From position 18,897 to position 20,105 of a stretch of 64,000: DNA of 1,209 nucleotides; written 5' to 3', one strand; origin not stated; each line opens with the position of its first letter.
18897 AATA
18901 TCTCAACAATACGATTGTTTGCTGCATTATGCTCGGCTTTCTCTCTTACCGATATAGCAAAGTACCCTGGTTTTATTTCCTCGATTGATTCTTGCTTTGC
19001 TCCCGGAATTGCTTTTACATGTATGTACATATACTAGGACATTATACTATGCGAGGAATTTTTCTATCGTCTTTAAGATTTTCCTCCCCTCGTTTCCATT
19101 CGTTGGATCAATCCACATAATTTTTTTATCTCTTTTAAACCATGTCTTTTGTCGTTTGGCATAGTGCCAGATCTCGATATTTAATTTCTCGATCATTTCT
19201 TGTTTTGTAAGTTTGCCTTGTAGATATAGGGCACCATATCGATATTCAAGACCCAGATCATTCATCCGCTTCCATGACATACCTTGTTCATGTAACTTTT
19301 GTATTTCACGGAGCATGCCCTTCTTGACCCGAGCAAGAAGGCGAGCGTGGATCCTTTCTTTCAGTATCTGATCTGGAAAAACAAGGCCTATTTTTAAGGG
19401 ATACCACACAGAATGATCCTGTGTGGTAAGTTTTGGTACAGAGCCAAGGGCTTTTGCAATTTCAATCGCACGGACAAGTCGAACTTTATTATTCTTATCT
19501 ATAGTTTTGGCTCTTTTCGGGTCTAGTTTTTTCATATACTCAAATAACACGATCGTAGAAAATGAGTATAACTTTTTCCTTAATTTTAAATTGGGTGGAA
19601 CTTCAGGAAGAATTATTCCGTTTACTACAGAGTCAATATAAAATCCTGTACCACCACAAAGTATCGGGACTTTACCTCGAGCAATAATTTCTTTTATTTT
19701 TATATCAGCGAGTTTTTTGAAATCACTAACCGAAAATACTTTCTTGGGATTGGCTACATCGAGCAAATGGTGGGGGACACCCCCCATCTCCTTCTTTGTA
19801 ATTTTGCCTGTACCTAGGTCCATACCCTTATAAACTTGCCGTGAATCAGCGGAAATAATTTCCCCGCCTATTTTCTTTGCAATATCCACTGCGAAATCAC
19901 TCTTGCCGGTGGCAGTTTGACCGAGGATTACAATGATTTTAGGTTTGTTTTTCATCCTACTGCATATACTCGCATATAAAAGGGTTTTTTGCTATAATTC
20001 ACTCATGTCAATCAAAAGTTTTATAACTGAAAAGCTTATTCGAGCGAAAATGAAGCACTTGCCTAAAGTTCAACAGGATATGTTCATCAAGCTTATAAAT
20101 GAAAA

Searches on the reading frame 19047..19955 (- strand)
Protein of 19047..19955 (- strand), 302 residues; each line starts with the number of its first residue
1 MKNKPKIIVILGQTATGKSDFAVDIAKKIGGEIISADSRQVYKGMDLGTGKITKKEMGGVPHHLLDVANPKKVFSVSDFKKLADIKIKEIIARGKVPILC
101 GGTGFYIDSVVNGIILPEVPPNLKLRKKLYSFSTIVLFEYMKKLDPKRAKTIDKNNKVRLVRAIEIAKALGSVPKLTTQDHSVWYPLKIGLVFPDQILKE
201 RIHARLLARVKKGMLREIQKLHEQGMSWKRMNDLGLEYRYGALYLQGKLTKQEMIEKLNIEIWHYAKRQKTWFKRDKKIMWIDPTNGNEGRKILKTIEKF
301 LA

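Call 110: search_protein_families(library=pfam, proteins=[window:19047-19955:-], max_evalue=0.001)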
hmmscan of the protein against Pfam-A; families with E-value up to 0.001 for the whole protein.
window:19047-19955:- (302 aa): 2 families
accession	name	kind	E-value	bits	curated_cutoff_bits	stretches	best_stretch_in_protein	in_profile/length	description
PF01715.23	IPPT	-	1.7e-63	215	23.6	1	40-276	1-243/243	IPP transferase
PF01745.22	IPT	-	3.3e-09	37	20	1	6-65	2-61/233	Isopentenyl transferase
